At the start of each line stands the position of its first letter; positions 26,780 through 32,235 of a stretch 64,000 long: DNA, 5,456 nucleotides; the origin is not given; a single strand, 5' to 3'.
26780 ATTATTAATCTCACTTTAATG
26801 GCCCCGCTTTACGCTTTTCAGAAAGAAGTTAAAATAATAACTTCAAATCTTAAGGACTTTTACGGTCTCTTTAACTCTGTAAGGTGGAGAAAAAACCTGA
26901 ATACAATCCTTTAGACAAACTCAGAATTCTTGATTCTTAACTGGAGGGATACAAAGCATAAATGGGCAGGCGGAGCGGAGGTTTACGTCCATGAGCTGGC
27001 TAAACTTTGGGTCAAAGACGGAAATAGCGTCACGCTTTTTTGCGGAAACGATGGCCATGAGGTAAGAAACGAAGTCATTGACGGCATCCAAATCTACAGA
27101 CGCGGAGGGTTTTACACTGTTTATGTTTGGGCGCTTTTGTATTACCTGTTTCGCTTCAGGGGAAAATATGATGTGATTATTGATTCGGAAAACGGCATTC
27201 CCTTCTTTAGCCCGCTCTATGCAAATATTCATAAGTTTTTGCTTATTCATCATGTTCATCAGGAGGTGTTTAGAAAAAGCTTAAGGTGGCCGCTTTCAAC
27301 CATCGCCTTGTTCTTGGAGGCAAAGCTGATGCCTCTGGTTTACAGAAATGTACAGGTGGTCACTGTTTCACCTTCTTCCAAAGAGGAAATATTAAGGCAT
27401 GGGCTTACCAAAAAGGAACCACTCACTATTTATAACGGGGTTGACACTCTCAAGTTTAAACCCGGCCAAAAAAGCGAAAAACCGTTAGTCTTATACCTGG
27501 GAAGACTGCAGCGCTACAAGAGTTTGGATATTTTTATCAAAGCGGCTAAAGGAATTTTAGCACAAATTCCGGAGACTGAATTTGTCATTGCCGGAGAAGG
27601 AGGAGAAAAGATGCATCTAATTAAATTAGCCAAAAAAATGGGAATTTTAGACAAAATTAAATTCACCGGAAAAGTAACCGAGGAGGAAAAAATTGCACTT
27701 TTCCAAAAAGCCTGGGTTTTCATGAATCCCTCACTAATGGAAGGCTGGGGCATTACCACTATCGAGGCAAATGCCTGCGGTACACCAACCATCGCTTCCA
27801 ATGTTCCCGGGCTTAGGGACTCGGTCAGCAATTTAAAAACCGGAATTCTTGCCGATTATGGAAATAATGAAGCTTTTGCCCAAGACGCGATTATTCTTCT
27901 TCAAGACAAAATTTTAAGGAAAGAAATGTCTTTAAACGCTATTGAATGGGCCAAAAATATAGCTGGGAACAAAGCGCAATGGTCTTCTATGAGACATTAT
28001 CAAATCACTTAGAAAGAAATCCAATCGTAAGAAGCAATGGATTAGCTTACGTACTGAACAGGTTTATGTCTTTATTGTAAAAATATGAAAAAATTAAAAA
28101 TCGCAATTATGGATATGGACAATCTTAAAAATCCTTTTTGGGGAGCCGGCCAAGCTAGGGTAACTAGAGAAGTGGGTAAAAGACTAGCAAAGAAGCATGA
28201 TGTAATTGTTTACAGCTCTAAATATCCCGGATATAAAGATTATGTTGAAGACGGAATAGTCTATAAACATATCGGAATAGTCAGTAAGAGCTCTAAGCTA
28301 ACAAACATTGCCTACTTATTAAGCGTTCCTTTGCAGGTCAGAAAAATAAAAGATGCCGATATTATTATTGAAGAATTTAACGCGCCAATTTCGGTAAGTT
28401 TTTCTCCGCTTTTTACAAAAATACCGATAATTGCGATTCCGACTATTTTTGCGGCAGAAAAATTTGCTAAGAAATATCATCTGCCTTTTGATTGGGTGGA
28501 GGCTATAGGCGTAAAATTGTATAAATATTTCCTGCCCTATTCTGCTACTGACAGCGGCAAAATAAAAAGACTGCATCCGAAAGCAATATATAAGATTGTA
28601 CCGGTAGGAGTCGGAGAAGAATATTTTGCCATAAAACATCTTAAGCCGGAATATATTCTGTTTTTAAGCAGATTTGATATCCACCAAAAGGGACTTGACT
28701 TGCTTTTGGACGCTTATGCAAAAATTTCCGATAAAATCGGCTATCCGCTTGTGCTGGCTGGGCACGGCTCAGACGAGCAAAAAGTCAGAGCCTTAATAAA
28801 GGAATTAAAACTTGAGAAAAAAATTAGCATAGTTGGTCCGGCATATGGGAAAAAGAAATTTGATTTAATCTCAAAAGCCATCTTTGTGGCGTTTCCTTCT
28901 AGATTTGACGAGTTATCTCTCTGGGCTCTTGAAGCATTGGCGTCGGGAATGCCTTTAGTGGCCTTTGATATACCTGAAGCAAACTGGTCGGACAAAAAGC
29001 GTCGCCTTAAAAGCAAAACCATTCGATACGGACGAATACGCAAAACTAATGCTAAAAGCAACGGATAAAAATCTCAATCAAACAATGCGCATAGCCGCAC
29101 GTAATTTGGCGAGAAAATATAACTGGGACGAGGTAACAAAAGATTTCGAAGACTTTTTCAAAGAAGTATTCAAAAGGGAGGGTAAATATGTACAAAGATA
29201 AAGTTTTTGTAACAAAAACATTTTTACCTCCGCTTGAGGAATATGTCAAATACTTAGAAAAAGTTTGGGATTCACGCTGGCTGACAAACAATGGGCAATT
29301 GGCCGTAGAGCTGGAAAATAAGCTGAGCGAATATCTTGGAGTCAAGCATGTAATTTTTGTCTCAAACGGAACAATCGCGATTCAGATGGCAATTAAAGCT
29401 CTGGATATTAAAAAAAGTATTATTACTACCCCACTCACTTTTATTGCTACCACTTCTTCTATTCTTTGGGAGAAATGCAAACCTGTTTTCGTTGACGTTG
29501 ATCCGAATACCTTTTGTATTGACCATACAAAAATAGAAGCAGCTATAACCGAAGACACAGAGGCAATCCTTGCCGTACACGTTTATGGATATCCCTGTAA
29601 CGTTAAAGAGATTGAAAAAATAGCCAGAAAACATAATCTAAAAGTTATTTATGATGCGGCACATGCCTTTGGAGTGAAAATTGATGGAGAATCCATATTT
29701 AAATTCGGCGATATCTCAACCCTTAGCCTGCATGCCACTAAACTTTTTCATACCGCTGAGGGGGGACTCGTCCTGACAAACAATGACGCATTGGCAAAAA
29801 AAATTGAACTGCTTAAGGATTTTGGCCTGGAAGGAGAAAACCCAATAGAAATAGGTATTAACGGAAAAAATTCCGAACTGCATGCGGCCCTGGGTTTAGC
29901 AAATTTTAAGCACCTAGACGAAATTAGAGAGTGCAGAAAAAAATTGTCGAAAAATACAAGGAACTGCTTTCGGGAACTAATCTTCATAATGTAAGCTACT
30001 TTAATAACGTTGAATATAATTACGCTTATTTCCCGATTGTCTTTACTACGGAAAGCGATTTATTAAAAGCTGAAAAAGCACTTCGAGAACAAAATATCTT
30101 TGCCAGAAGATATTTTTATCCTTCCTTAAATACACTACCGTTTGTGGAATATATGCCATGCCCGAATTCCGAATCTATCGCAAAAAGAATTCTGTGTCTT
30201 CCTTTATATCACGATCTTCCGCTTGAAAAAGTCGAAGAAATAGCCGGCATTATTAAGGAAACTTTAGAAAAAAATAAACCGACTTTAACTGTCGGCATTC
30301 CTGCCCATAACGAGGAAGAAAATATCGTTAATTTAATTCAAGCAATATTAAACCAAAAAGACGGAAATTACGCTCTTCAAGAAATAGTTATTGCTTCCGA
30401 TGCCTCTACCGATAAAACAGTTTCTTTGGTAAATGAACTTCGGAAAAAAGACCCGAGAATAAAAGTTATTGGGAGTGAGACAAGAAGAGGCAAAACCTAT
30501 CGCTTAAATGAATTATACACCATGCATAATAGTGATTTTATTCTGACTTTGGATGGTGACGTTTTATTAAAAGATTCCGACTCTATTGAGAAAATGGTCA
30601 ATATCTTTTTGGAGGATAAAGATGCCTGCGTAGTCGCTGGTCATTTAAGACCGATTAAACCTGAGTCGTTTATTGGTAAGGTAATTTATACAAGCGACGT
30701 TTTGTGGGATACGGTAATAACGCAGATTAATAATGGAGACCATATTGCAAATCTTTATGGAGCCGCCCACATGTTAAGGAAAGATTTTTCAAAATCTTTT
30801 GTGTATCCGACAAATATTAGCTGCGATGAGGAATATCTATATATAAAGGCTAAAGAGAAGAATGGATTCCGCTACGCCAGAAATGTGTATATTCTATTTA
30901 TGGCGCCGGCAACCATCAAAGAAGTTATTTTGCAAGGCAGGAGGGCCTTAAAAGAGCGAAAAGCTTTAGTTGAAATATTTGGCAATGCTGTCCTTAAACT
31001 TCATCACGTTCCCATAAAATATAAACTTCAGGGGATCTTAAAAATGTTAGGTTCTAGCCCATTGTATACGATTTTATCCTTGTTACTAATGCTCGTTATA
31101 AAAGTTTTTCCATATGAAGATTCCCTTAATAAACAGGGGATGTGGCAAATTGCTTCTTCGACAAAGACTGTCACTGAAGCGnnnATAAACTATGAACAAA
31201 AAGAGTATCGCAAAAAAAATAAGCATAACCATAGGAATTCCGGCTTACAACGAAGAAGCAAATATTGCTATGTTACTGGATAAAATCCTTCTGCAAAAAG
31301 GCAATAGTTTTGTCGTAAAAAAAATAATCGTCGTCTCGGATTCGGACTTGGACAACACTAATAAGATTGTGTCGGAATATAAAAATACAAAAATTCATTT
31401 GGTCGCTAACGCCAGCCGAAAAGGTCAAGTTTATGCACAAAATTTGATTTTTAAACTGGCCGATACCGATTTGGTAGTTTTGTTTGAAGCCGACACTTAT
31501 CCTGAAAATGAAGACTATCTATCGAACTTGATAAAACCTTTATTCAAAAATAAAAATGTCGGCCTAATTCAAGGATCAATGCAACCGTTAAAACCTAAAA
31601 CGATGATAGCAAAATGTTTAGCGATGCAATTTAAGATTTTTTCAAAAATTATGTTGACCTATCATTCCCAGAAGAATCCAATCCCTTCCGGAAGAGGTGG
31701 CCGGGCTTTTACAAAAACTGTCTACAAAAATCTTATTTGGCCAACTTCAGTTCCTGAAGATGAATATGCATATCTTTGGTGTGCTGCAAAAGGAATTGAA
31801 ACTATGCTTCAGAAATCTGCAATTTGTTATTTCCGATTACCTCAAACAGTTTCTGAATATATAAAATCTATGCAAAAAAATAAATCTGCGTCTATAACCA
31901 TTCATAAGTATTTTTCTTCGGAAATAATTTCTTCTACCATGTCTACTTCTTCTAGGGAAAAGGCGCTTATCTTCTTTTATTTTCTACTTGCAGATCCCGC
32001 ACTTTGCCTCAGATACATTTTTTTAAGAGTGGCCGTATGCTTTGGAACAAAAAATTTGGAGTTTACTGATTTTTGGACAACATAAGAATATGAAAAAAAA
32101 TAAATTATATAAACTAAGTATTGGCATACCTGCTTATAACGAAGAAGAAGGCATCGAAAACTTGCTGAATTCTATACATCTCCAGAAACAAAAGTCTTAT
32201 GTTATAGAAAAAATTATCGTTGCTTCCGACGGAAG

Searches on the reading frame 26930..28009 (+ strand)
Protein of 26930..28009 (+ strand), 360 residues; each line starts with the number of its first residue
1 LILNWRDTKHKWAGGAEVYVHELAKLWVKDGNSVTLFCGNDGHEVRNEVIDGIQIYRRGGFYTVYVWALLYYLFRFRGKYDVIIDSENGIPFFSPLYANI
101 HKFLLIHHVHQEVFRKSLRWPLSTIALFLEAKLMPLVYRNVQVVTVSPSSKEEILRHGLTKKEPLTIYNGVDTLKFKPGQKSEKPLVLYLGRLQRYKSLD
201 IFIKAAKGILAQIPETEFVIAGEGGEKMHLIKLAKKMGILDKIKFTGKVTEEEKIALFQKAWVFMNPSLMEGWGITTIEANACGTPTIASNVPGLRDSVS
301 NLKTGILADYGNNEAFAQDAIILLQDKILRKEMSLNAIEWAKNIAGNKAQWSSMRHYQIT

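Call 3: search_protein_families(library=pfam, proteins=[window:26930-28009:+], max_evalue=0.01)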
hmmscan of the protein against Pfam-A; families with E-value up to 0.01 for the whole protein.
window:26930-28009:+ (360 aa): 6 families
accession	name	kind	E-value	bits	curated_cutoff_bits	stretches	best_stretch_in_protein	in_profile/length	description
PF00534.26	Glycos_transf_1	-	1e-43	149.3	26.4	1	172-340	3-172/172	Glycosyl transferases group 1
PF13692.12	Glyco_trans_1_4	-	3.8e-32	111.9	27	1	185-326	2-142/142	Glycosyl transferases group 1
PF13439.12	Glyco_transf_4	-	5.3e-19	69.3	28.5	1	14-173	2-168/170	Glycosyltransferase Family 4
PF20706.3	GT4-conflict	-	1.4e-10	41.2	26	1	142-299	149-320/385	Family 4 Glycosyltransferase in conflict systems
PF13579.12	Glyco_trans_4_4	-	1.2e-08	35.9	29.7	1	14-170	1-158/158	Glycosyl transferase 4-like domain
PF13524.12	Glyco_trans_1_2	-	0.00011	22.6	25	1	210-337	6-125/144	Glycosyl transferase-like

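Call 17: list_cluster_members(proteins=[P0001, window:26930-28009:+, window:23058-23270:+])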
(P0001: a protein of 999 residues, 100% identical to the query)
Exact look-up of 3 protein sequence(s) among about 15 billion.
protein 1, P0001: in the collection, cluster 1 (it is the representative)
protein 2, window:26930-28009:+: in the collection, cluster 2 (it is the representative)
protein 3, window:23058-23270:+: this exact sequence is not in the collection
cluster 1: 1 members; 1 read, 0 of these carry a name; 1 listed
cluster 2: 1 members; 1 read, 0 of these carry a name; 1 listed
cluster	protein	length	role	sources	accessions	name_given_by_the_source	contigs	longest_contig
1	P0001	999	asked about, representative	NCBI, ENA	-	-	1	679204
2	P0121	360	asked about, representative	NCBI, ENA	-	-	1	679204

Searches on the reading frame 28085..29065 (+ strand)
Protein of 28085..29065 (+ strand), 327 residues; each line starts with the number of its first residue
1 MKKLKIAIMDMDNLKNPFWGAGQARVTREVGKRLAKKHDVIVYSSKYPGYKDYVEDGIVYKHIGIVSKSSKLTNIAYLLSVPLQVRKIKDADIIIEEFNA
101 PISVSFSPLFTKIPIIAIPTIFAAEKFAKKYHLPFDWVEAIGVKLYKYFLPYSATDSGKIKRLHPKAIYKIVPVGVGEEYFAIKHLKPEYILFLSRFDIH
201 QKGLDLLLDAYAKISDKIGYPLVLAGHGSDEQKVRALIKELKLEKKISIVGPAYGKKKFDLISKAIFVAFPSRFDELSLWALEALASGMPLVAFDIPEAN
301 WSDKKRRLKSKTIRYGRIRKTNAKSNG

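Call 3: search_protein_families(library=pfam, proteins=[window:28085-29065:+], max_evalue=0.01)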
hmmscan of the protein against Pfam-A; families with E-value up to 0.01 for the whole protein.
window:28085-29065:+ (327 aa): 4 families
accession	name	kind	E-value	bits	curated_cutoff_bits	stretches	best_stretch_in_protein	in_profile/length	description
PF00534.26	Glycos_transf_1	-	8.4e-19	68.2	26.4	1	186-297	13-125/172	Glycosyl transferases group 1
PF13692.12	Glyco_trans_1_4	-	1.8e-17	64.4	27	1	190-298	3-110/142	Glycosyl transferases group 1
PF20706.3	GT4-conflict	-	2.8e-07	30.3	26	1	137-292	149-309/385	Family 4 Glycosyltransferase in conflict systems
PF13439.12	Glyco_transf_4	-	0.0001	22.8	28.5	1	22-116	3-100/170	Glycosyltransferase Family 4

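Call 23: search_protein_families(library=ncbifam, proteins=[window:28085-29065:+], max_evalue=0.001)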
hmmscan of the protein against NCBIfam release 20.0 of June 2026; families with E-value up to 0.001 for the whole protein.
window:28085-29065:+ (327 aa): 16 families
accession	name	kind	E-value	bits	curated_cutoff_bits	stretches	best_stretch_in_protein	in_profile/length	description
NF038295.1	EPS_HpsP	equivalog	2e-12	46.8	550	1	182-293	202-316/388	hormogonium polysaccharide biosynthesis glycosyltransferase HpsP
NF050063.1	ProtGlycPglJ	equivalog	3.8e-11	42.8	500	1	186-293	192-294/363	N-acetylgalactosamine-N,N'-diacetylbacillosaminyl-diphospho-undecaprenol 4-alpha-N-acetylgalactosaminyltransferase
NF046085.1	XrtY_assoc_Gly1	equivalog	6.8e-11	41.6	400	1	188-292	209-312/387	XrtY-associated glycosyltransferase XYAG1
NF041010.1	glycosy_Agl16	equivalog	1.6e-09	37.1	575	1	164-293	153-282/352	glycosylation protein Agl16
TIGR03999.1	thiol_BshA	equivalog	3.3e-09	36.1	273.7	1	204-296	214-304/375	N-acetyl-alpha-D-glucosaminyl L-malate synthase BshA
NF007396.0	PRK09922.1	equivalog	1.1e-06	27.8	385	1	187-296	181-291/361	lipopolysaccharide 1,6-galactosyltransferase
TIGR04063.1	stp3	hypoth_equivalog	8.2e-06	24.9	442.05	1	201-296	225-326/397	TIGR04063 family PEP-CTERM/XrtA system glycosyltransferase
NF047880.1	glyco_SdgA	exception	1.2e-05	24.1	800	1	221-296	348-421/488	serine-aspartate repeat adhesin O-glycosyltransferase SdgA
NF041876.1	EPS_EpsE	equivalog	1.6e-05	24.4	400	1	184-296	210-327/389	exopolysaccharide biosynthesis GT4 family glycosyltransferase EpsE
TIGR04047.1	MSMEG_0565_glyc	hypoth_equivalog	3.4e-05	23.1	259.85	1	227-301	238-314/373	MSMEG_0565 family glycosyltransferase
TIGR02918.1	TIGR02918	equivalog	9.5e-05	21.3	574.6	1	170-300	300-428/500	accessory Sec system glycosyltransferase GtfA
NF047881.1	glyco_SdgB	exception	9.5e-05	21.2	800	1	221-296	354-427/496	serine-aspartate repeat adhesin O-glycosyltransferase SdgB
TIGR02095.1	glgA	subfamily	0.0002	20.2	328.45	1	191-290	297-394/477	glycogen/starch synthase, ADP-glucose type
TIGR03088.1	stp2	hypoth_equivalog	0.00021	20.5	409.05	1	221-296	231-304/374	TIGR03088 family PEP-CTERM/XrtA system glycosyltransferase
TIGR03449.1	mycothiol_MshA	equivalog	0.0004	19.4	462.5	1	193-295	225-334/406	D-inositol-3-phosphate glycosyltransferase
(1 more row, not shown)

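Call 101: find_encoding_contigs(protein=P0310, flank=10000, max_places=4)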
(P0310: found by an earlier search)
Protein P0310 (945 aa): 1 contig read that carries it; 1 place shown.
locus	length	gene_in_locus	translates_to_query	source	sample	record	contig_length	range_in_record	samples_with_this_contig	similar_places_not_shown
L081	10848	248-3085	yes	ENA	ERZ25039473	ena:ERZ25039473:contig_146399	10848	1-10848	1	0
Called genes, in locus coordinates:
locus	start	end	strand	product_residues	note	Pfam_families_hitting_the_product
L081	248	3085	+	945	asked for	PF13632:Glyco_trans_2_3, PF13641:Glyco_tranf_2_3 (weak), PF01943:Polysacc_synt, PF13440:Polysacc_synt_3, PF13439:Glyco_transf_4, PF13579:Glyco_trans_4_4 (weak)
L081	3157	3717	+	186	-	PF00534:Glycos_transf_1, PF13524:Glyco_trans_1_2 (weak), PF13692:Glyco_trans_1_4, PF20706:GT4-conflict (weak)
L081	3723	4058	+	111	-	-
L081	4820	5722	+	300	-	PF00535:Glycos_transf_2, PF13641:Glyco_tranf_2_3, PF13632:Glyco_trans_2_3 (weak)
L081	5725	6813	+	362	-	PF00535:Glycos_transf_2, PF13506:Glyco_transf_21 (weak), PF13641:Glyco_tranf_2_3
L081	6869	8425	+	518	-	PF00069:Pkinase (faint), PF01636:APH, PF03065:Glyco_hydro_57 (weak), PF01522:Polysacc_deac_1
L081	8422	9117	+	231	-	-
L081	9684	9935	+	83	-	-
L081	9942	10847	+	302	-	?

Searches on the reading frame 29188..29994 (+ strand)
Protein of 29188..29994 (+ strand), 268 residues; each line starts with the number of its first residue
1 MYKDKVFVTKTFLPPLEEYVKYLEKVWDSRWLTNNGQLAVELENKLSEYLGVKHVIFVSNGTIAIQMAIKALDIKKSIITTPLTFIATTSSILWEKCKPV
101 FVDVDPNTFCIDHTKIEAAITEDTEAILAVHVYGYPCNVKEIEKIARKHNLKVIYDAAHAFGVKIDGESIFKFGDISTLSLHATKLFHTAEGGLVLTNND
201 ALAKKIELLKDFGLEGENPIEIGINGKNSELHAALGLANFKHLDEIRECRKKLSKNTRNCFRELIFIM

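Call 20: search_protein_families(library=pfam, proteins=[window:29188-29991:+], max_evalue=0.001)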
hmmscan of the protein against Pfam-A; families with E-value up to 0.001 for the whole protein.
window:29188-29991:+ (268 aa): 4 families
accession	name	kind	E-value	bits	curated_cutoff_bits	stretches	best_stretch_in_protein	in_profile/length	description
PF01041.23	DegT_DnrJ_EryC1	-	7.7e-80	269.2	19.8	1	17-263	5-257/360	DegT/DnrJ/EryC1/StrS aminotransferase family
PF01212.27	Beta_elim_lyase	-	1.8e-09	37.8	27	1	39-213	34-227/288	Beta-eliminating lyase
PF00155.27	Aminotran_1_2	-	6e-08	32.7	19.7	1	36-163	41-192/361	Aminotransferase class I and II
PF00266.25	Aminotran_5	-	3.9e-06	26.5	21.5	1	40-162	46-181/371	Aminotransferase class-V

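Call 104: find_encoding_contigs(protein=window:29188-29994:+, flank=10000, max_places=6)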
Protein window:29188-29994:+ (268 aa): 1 contig read that carries it; 1 place shown.
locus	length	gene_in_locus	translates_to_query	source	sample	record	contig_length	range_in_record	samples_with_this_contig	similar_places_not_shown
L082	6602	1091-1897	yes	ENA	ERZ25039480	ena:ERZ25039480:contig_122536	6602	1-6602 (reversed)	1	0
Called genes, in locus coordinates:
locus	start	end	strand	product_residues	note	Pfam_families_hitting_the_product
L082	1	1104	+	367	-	?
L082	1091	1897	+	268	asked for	PF01041:DegT_DnrJ_EryC1, PF00266:Aminotran_5 (weak), PF00155:Aminotran_1_2, PF01212:Beta_elim_lyase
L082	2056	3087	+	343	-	PF13641:Glyco_tranf_2_3, PF00535:Glycos_transf_2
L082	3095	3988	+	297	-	PF13641:Glyco_tranf_2_3, PF00535:Glycos_transf_2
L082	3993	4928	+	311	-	PF00535:Glycos_transf_2, PF13641:Glyco_tranf_2_3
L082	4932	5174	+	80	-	-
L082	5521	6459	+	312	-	-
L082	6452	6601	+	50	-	?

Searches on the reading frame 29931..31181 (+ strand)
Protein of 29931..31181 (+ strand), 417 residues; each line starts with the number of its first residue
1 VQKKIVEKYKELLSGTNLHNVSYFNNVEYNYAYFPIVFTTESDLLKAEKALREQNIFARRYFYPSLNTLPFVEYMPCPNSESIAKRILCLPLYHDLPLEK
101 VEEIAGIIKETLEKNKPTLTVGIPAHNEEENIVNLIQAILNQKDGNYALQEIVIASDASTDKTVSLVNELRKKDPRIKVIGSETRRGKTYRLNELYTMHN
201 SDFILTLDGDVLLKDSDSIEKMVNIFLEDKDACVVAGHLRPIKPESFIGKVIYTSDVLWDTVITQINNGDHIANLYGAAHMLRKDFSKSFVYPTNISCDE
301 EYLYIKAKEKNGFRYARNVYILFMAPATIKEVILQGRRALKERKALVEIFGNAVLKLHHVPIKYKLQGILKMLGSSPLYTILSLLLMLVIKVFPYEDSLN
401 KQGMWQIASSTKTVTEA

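Call 20: search_protein_families(library=pfam, proteins=[window:29931-31181:+], max_evalue=0.001)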
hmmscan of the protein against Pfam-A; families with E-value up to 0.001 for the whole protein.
window:29931-31181:+ (417 aa): 3 families
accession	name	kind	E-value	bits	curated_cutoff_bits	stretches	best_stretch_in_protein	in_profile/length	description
PF00535.33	Glycos_transf_2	-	1.2e-24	87.5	23.3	1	120-285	1-162/168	Glycosyl transferase family 2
PF13641.12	Glyco_tranf_2_3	-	3.2e-10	40.8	27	1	117-235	1-119/230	Glycosyltransferase like family 2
PF01041.23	DegT_DnrJ_EryC1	-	6.3e-08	32.7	19.8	1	3-108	245-359/360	DegT/DnrJ/EryC1/StrS aminotransferase family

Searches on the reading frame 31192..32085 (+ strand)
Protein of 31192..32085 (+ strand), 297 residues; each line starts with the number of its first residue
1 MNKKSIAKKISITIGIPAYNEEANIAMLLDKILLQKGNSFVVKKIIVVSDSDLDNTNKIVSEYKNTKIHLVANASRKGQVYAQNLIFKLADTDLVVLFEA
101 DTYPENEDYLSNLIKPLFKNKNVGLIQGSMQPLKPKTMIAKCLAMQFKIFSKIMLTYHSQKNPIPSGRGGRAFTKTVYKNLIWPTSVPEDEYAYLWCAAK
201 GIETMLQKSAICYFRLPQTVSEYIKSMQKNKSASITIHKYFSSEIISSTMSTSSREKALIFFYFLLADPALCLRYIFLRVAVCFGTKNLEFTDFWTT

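Call 20: search_protein_families(library=pfam, proteins=[window:31192-32082:+], max_evalue=0.001)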
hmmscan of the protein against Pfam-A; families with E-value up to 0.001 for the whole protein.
window:31192-32082:+ (297 aa): 2 families
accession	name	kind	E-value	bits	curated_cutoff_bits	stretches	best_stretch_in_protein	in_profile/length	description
PF00535.33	Glycos_transf_2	-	2.4e-17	63.8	23.3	1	13-129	1-115/168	Glycosyl transferase family 2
PF13641.12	Glyco_tranf_2_3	-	1.8e-14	54.8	27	1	12-228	3-225/230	Glycosyltransferase like family 2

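Call 106: find_encoding_contigs(protein=window:31192-32085:+, flank=10000, max_places=6)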
Protein window:31192-32085:+ (297 aa): 2 contigs read that carry it; 2 places shown.
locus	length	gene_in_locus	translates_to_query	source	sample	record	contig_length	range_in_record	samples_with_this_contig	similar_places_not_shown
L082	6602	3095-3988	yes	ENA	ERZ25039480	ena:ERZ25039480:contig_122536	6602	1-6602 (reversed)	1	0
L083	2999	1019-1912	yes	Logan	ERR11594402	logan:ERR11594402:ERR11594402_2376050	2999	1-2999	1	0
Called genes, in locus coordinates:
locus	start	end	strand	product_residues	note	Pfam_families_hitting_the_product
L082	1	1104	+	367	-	?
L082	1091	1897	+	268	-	PF01041:DegT_DnrJ_EryC1, PF00266:Aminotran_5 (weak), PF00155:Aminotran_1_2, PF01212:Beta_elim_lyase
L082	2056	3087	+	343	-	PF13641:Glyco_tranf_2_3, PF00535:Glycos_transf_2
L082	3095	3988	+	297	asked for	PF13641:Glyco_tranf_2_3, PF00535:Glycos_transf_2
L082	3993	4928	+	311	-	PF00535:Glycos_transf_2, PF13641:Glyco_tranf_2_3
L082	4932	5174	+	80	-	-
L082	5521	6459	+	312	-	-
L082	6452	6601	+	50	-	?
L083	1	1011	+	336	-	?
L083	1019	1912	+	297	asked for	PF13641:Glyco_tranf_2_3, PF00535:Glycos_transf_2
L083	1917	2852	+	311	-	PF00535:Glycos_transf_2, PF13641:Glyco_tranf_2_3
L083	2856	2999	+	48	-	?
